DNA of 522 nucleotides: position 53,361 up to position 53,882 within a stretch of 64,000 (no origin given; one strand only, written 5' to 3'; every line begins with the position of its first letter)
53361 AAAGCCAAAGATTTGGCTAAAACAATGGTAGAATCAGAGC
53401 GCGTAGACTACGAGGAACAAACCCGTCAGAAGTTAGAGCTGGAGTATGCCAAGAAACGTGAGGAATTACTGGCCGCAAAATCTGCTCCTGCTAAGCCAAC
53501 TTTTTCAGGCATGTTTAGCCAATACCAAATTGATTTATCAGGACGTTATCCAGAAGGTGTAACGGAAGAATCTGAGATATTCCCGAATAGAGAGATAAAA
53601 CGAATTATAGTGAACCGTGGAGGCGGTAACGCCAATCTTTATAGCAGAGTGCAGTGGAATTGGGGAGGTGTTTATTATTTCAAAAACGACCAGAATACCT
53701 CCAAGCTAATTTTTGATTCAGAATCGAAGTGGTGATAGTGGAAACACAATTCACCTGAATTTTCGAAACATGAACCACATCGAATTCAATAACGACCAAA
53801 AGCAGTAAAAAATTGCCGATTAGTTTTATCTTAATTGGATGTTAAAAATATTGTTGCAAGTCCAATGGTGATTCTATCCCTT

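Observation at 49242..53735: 1497-aa secreted protein built mostly from an ER/K-rich single-alpha-helix-like rod, with no evident catalytic domain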

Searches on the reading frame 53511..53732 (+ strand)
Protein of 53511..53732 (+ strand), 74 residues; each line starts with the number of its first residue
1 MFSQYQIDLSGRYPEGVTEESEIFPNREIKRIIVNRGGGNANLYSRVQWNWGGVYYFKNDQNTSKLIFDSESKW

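Call 22: search_solved_structures(query=A1, max_evalue=10)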
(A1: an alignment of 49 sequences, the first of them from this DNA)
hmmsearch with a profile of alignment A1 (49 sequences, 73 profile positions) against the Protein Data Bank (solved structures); distinct sequences matched with E-value up to 10: 2.
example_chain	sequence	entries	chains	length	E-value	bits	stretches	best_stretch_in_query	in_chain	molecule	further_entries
7cfb_A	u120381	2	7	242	0.38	13.7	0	25-59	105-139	FI20010p1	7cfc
2elp_A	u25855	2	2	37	0.56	13.1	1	49-70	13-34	Zinc finger protein 406 | Zinc finger protein ZFAT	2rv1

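Call 28: predict_structure(alignment_id=A1)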
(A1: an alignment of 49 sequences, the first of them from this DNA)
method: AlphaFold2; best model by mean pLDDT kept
length: 74 residues; sequences in the alignment: 49
mean_pLDDT: 95.4   pTM: 0.82
mean pLDDT of the five models: 95.4, 92.4, 92.3, 91.1, 89.9
residues with pLDDT >= 90: 69; 70-90: 5; 50-70: 0; < 50: 0
segments of 3 or more residues with pLDDT < 50: none
pLDDT, mean of each block of 10 residues (from residue 1): 90 96 98 95 98 97 97 88
secondary structure, 60 per line:
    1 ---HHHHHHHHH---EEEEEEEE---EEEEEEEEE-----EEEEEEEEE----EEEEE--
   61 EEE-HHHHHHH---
elements in order: H4-12 E16-23 E27-35 E41-49 E54-58 E61-63 H65-71
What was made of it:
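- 53511..53732 (+): C-terminal family-defining domain, residues 1424-1497. Its motifs are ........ and WGGvYYFKN(G/D), and its predicted topology is helix, five-strand meander sheet, helix. AF2 pLDDT 95.4 (call 28).
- On T9SS cargo, type A CTD: The AF2 model (pLDDT 95.4) is helix, five strands, helix (call 28).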

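Call 31: search_protein_representatives(alignment_id=A1)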
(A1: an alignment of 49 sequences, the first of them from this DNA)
Query: 49 sequences, 73 profile positions. Proteins with E-value up to 0.001 (for the whole library): 1612; up to 1e-10: 751; up to 1e-30: 1. The best 150 are listed.
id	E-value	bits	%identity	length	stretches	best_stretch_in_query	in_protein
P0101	7.2e-36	137.8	-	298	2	4-72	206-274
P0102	1.3e-26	108.1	-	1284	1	3-72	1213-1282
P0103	1.1e-25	105.2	-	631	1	2-72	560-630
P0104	2.0e-25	104.4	-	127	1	4-72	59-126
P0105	3.2e-25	103.7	-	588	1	3-72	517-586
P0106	5.3e-25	103.0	-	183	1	2-72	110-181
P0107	6.1e-25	102.8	-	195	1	3-72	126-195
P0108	6.2e-25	102.8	-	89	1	6-72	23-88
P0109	7.0e-25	102.6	-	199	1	3-71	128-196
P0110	7.3e-25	102.5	-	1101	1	2-72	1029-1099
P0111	8.3e-25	102.4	-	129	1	2-72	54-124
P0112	1.0e-24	102.0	-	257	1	3-72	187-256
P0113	2.0e-24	101.1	-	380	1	4-72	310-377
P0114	2.5e-24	100.8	-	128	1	2-71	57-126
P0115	3.1e-24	100.5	-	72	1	5-72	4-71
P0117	4.5e-24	100.0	-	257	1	4-72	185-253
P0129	2.1e-23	97.8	-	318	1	2-72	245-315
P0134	3.1e-23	97.3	-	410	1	2-71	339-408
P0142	1.0e-22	95.7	-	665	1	3-71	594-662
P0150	1.5e-22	95.1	-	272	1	2-72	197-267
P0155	2.6e-22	94.4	-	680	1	3-72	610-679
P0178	1.1e-21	92.3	-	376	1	2-71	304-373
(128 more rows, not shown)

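Call 34: search_protein_families(library=pfam, proteins=[P0101, P0112, P0117, P0150, P0103, P0142, P0155, P0134, P0178, P0129], max_evalue=0.01)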
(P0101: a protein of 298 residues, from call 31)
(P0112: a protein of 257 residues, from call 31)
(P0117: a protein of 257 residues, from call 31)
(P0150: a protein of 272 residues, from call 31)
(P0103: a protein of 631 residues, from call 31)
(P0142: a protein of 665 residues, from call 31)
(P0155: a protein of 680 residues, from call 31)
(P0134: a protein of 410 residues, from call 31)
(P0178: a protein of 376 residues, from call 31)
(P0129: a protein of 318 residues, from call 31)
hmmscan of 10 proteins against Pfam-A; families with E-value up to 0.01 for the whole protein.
P0101 (298 aa): 0 families

P0112 (257 aa): 1 family
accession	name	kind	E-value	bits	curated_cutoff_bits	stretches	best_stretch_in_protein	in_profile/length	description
PF13414.12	TPR_11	-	0.0068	16.5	26.8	0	62-86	4-28/42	TPR repeat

P0117 (257 aa): 3 families
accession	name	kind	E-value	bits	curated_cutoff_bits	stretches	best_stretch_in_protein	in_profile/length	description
PF00515.34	TPR_1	-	0.0016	18.6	27.8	0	56-76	12-32/34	Tetratricopeptide repeat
PF13414.12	TPR_11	-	0.0018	18.4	26.8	1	55-76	4-25/42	TPR repeat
PF07719.23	TPR_2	-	0.0051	17.3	27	0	55-77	11-33/34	Tetratricopeptide repeat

P0150 (272 aa): 1 family
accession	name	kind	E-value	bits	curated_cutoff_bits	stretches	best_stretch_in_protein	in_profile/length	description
PF25575.1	TPR_BSK1_C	-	0.006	16.9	42.2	1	39-101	37-98/118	Serine/threonine-protein kinase BSK1-like, TPR repeats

P0103 (631 aa): 6 families
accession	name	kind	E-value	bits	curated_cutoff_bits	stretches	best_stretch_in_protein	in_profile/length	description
PF07719.23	TPR_2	-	1.5e-11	43.9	27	1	494-524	3-33/34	Tetratricopeptide repeat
PF00515.34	TPR_1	-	6.9e-11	41.9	27.8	2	495-524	4-33/34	Tetratricopeptide repeat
PF13428.12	TPR_14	-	1.6e-09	37.9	23.5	0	493-528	2-37/44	Tetratricopeptide repeat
PF13181.12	TPR_8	-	3.8e-07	30.2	25.7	1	494-524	3-33/34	Tetratricopeptide repeat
PF13432.12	TPR_16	-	1e-05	26.3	32.7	1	298-331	1-34/65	Tetratricopeptide repeat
PF13414.12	TPR_11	-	1.4e-05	25.2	26.8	0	305-329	5-29/42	TPR repeat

P0142 (665 aa): 13 families
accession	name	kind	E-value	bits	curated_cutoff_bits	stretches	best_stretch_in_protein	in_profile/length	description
PF07719.23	TPR_2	-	2.9e-13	49.2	27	0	243-269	7-33/34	Tetratricopeptide repeat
PF00515.34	TPR_1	-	2.8e-10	40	27.8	1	519-546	6-33/34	Tetratricopeptide repeat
PF13432.12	TPR_16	-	3.1e-08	34.4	32.7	0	309-359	1-51/65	Tetratricopeptide repeat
PF13424.12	TPR_12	-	3.6e-07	30.7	30.1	0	518-543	6-32/77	Tetratricopeptide repeat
PF13414.12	TPR_11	-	6.9e-07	29.3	26.8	0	522-546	2-26/42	TPR repeat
PF13428.12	TPR_14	-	1.1e-06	29.1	23.5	0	310-345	6-41/44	Tetratricopeptide repeat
PF13181.12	TPR_8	-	1.6e-05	25.2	25.7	0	306-338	2-34/34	Tetratricopeptide repeat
PF14559.12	TPR_19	-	9e-05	23.2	25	0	311-347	31-67/68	Tetratricopeptide repeat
PF13176.12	TPR_7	-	0.00099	19.5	27.9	0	192-209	11-28/36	Tetratricopeptide repeat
PF04212.24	MIT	-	0.0015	19.1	30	0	387-431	7-50/66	MIT (microtubule interacting and transport) domain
PF19556.4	PRTRC_E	-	0.0024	18.1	26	1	341-432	76-166/175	PRTRC system protein E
PF14853.12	Fis1_TPR_C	-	0.0042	17.7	25.3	1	318-353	14-49/53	Fis1 C-terminal tetratricopeptide repeat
PF20598.4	DUF6795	-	0.0052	17.5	27.4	0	28-66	1-43/103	Domain of unknown function (DUF6795)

P0155 (680 aa): 3 families
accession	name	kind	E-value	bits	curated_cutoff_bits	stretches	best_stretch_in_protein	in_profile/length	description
PF13715.12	CarbopepD_reg_2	-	4.2e-06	27.1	32.2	1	42-107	2-66/88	CarboxypepD_reg-like domain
PF13620.12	CarboxypepD_reg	-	0.00015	22.5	32.3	1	42-103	3-67/82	Carboxypeptidase regulatory-like domain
PF17210.9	SdrD_B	-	0.0018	18.9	29.7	1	42-96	14-70/112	SdrD B-like domain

P0134 (410 aa): 5 families
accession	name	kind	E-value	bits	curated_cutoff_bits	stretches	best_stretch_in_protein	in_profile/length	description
PF13181.12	TPR_8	-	9.8e-06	25.8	25.7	0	217-240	9-32/34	Tetratricopeptide repeat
PF07719.23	TPR_2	-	8.7e-05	22.8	27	0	217-240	9-32/34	Tetratricopeptide repeat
PF25575.1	TPR_BSK1_C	-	0.0018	18.6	42.2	0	270-297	46-73/118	Serine/threonine-protein kinase BSK1-like, TPR repeats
PF13424.12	TPR_12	-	0.0063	17.1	30.1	0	216-237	10-73/77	Tetratricopeptide repeat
PF00515.34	TPR_1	-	0.0077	16.5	27.8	0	216-240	8-32/34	Tetratricopeptide repeat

P0178 (376 aa): 1 family
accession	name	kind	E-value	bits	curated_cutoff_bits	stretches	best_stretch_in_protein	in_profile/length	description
PF13414.12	TPR_11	-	9.5e-06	25.6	26.8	1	54-80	2-28/42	TPR repeat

P0129 (318 aa): 4 families
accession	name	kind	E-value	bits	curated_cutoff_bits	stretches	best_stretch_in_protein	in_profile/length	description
PF13715.12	CarbopepD_reg_2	-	2.7e-06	27.8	32.2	1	31-102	1-71/88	CarboxypepD_reg-like domain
PF13620.12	CarboxypepD_reg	-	1.4e-05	25.7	32.3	1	31-93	2-67/82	Carboxypeptidase regulatory-like domain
PF22902.2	NOMO1-like_9th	-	0.0063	16.7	27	0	40-90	11-64/75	BOS complex subunit NOMO1-like, beta sandwich domain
PF09430.16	EMC7_beta-sandw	-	0.0091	16.6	26.6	0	38-96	3-60/122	ER membrane protein complex subunit 7, beta-sandwich domain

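Call 39: find_related_loci(query=A3, collection=genome_contigs, flank=10000)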
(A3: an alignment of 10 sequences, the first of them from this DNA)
Query A3 (74 aa) in genome_contigs; peptide patterns used: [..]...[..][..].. (x = any residue, [..] = any of these).
212 stretches matched a pattern; 150 encode a relative of the query (tblastn E <= 1e-3); the best 80 are kept; 80 distinct loci.
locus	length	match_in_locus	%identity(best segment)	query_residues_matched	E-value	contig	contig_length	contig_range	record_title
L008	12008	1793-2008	79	3-74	8e-36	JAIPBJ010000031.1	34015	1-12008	MAG: Flavobacteriales bacterium isolate Tobar13m-G24 Tobar13m-C1492, whole genome shotgun sequence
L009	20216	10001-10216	78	3-74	8e-35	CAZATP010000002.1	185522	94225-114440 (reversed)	MAG TPA_asm: uncultured Chryseobacterium sp. isolate SRP319275_co3_132 genome assembly, contig: NODE_95_length_185522_co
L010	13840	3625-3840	75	3-74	1e-34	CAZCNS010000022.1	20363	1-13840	MAG TPA_asm: uncultured Chryseobacterium sp. isolate SRP319275_co3_67 genome assembly, contig: NODE_2951_length_20363_co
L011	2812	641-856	74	3-74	1e-34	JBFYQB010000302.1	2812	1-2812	MAG: Flavobacteriales bacterium isolate PPR_0170 PPR_0170_bin.38.fa_k121_303014, whole genome shotgun sequence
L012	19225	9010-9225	71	3-74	6e-31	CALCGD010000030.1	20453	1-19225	MAG TPA_asm: uncultured Flavobacteriales bacterium isolate ERR2206780_bin.102_CONCOCT_v1.1_MAG genome assembly, contig:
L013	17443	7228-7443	64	3-74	5e-30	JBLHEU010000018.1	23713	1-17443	MAG: Bacteroidia bacterium isolate 3300055003_35 Ga0535643_0000787, whole genome shotgun sequence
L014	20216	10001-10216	69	3-74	4e-30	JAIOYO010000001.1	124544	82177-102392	MAG: Flavobacteriales bacterium isolate Tobar13m-G10 Tobar13m-C201, whole genome shotgun sequence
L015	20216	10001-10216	61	3-74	2e-29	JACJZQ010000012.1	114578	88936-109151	MAG: Flavobacteriales bacterium isolate HK-STAS-BACT-68 HK-STAS-BACT-68_12, whole genome shotgun sequence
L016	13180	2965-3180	67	3-74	3e-29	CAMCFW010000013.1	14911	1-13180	MAG: Chryseobacterium gleum isolate MiH-22jul19-154 genome assembly, contig: MiH-22jul19-C8000, whole genome shotgun seq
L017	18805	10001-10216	68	3-74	4e-29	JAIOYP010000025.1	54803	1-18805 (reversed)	MAG: Flavobacteriales bacterium isolate Tobar13m-G11 Tobar13m-C786, whole genome shotgun sequence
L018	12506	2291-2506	67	3-74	7e-29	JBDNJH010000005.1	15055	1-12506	MAG: Flavobacteriales bacterium isolate metabat2.60.ELB k141_12860, whole genome shotgun sequence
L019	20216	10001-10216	63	3-74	3e-26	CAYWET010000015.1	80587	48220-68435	MAG TPA_asm: uncultured Chryseobacterium sp. isolate SRP334346_co1_109 genome assembly, contig: NODE_394_length_80587_co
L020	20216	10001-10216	51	3-74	1e-21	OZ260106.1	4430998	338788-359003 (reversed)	MAG: uncultured Bacteroidia bacterium isolate CRY1-m2-bin03 genome assembly, chromosome: 1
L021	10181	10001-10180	55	3-62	2e-19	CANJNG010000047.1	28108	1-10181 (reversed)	MAG: Bacteroidetes bacterium isolate RH-23may17-554 genome assembly, contig: RH-23may17-C11959, whole genome shotgun seq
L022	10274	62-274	46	3-74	4e-19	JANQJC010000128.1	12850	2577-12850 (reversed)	MAG: Flavobacteriales bacterium isolate PL25a_bin.101 k99_3012055, whole genome shotgun sequence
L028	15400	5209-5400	46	9-73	6e-16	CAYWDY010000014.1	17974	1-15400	MAG TPA_asm: uncultured Flavobacteriales bacterium isolate SRP193358_co1_741 genome assembly, contig: NODE_7990_length_1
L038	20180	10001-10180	49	13-73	1e-13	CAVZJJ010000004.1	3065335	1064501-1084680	MAG: uncultured Bacteroidetes bacterium isolate MFD04716.bin.2.246 genome assembly, contig: contig_9779, whole genome sh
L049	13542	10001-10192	45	9-73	2e-12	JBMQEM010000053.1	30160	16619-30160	MAG: Bacteroidota bacterium isolate LOS_Bin005 NODE_1761_length_30160_cov_8.413586, whole genome shotgun sequence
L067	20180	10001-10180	36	13-73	3e-11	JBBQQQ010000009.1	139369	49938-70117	MAG: Bacteroidia bacterium isolate Co_metawrap_1593 Cmw_1593_k141_18893077_length_139369_cov_26.0000, whole genome shotg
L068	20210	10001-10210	45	4-73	3e-11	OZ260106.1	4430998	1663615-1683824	MAG: uncultured Bacteroidia bacterium isolate CRY1-m2-bin03 genome assembly, chromosome: 1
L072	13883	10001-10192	39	9-73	4e-11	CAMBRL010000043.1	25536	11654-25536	MAG: Chitinophaga pinensis isolate MiH-14oct19-92 genome assembly, contig: MiH-14oct19-C3654, whole genome shotgun seque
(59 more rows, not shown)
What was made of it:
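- Tried and rejected: A 10-sequence subset worked, but through one narrow pattern ([ND]WGG[VI][YF]YF), so taxon counts are lower bounds (call 39).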

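Call 48: fold_search(model_id=the predicted structure, library=pdb)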
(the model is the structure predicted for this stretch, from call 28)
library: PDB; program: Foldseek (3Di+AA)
matches with E <= 10: 776; with E <= 0.001: 0
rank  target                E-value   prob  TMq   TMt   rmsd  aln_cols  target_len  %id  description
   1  4hh4_B                3.6e-02  1.00  0.55  0.19  10.6        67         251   12  Structure of the CcbJ Methyltransferase from Streptomyces caelestis (released 2013-10-30)
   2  4hgz_C                6.9e-02  0.99  0.55  0.20  10.5        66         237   12  Structure of the CcbJ Methyltransferase from Streptomyces caelestis (released 2013-10-30)
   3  6wg3_A                7.3e-02  1.00  0.53  0.08   3.3        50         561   18  Cryo-EM structure of human Cohesin-NIPBL-DNA complex (released 2020-05-20)
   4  4oqd_A                7.3e-02  0.75  0.42  0.17  12.2       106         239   11  Crystal structure of the tylM1 N,N-dimethyltransferase in complex with SAH and TDP-Qui3NMe2 (released 2014-02-26)
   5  6m81_A                1.0e-01  0.93  0.53  0.19  12.5       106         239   11  Crystal structure of TylM1 Y14F bound to SAH and dTDP-phenol (released 2019-03-13)
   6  6m81_B                1.0e-01  0.89  0.49  0.18  12.4       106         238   11  Crystal structure of TylM1 Y14F bound to SAH and dTDP-phenol (released 2019-03-13)
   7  4hgy_E                1.2e-01  0.98  0.55  0.20  10.6        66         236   12  Structure of the CcbJ Methyltransferase from Streptomyces caelestis (released 2013-10-30)
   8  4oqe_A                1.2e-01  0.92  0.53  0.18  12.7       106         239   11  Crystal structure of the tylM1 N,N-dimethyltransferase in complex with SAH and TDP-Fuc3NMe (released 2014-02-26)
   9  4hgz_B                1.4e-01  0.97  0.54  0.20  10.9        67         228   13  Structure of the CcbJ Methyltransferase from Streptomyces caelestis (released 2013-10-30)
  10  4hgy_B                1.4e-01  0.97  0.55  0.20  10.6        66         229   12  Structure of the CcbJ Methyltransferase from Streptomyces caelestis (released 2013-10-30)
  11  1w1w_B                1.5e-01  1.00  0.56  0.14   1.4        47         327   13  Sc Smc1hd:Scc1-C complex, ATPgS (released 2004-09-30)
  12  5h68_A                1.5e-01  0.99  0.52  0.13   7.0        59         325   22  Crystal structure of an engaged dimer of the Geobacillus stearothermophilus SMC head domain (released 2017-03-15)
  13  3pfg                  1.6e-01  0.90  0.53  0.18  12.7       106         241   11  X-Ray crystal structure the N,N-dimethyltransferase TylM1 from Streptomyces fradiae in complex with SAM and dTDP-phenol (released 2010-12-15)
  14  4oqd_B                1.6e-01  0.69  0.46  0.17  12.3       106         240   11  Crystal structure of the tylM1 N,N-dimethyltransferase in complex with SAH and TDP-Qui3NMe2 (released 2014-02-26)
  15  6m82                  1.9e-01  0.77  0.49  0.18  12.5       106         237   11  Crystal structure of TylM1 Y14paF bound to SAH and dTDP-phenol (released 2019-03-13)
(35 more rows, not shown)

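Call 50: find_homologous_proteins(query=A1, max_evalue=0.000001)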
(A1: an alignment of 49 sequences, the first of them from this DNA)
Query A1 (49 sequences) (74 aa, profile of the alignment): 11 proteins with E <= 0.000001 among 204 candidates.
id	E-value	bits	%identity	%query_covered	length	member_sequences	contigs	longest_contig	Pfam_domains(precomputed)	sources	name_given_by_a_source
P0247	4.5e-25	105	40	70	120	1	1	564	-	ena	-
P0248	1.9e-21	93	36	89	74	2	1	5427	-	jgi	jgi:hypothetical protein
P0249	6.3e-21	92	61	97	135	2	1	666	-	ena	-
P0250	1.6e-20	90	40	93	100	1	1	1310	-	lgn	-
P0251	2.4e-20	90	48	89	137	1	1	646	-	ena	-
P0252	7.5e-20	88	76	92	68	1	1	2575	-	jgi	jgi:hypothetical protein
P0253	2.8e-19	86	95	100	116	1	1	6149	-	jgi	jgi:hypothetical protein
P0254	4.6e-19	86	33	68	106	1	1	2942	-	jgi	jgi:hypothetical protein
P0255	1.6e-14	71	36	74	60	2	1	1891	-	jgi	jgi:hypothetical protein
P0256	2.3e-13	67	32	74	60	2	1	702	-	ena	-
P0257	1.0e-12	65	30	65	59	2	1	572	-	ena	-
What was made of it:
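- Tried and rejected: find_homologous_proteins with the C-domain profile: it returned only 11 short fragments, all hypothetical (call 50).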

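Call 60: search_protein_families(library=pfam, alignment_id=A1, max_evalue=10)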
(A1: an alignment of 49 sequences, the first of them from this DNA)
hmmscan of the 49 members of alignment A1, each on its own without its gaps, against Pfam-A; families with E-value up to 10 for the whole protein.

A. member 1, seq(74 aa): 1 family
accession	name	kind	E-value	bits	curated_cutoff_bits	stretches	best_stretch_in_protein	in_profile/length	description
PF18218.6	Spa1_C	-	0.005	17.7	26.4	1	17-68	41-90/99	Lantibiotic immunity protein Spa1 C-terminal domain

B. families by the number of members that match (of 49 scanned): 12 families
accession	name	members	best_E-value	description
PF07591.16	PT-HINT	3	0.0032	Pretoxin HINT domain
PF13539.11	Peptidase_M15_4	3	0.024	D-alanyl-D-alanine carboxypeptidase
PF06191.17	DUF995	3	0.11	Protein of unknown function (DUF995)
PF18218.6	Spa1_C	2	0.005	Lantibiotic immunity protein Spa1 C-terminal domain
PF03422.21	CBM_6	1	0.018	Carbohydrate binding module (family 6)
PF01357.27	Expansin_C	1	0.022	Expansin C-terminal domain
PF23335.1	Beta-prop_IFT80_2nd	1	0.032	IFT80 second beta-propeller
PF24047.1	Tudor_krimper_1st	1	0.091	Krimper first tudor domain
PF10258.14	PHAX_RNA-bd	1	0.12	Phosphorylated adapter RNA export protein, RNA-binding domain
PF23927.1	DUF7265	1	0.15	Domain of unknown function (DUF7265)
PF20577.3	Phage_ORF5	1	0.18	Phage ORF5 protein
PF16359.11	RcsD_ABL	1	0.18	RcsD-ABL domain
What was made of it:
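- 53511..53732 (+): No Pfam family is shared by members (call 60).
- Tried and rejected: Weak single-sequence Pfam hit of the C-domain to Spa1_C (E 0.005): shared by only 2 of 49 members and rejected (call 60).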
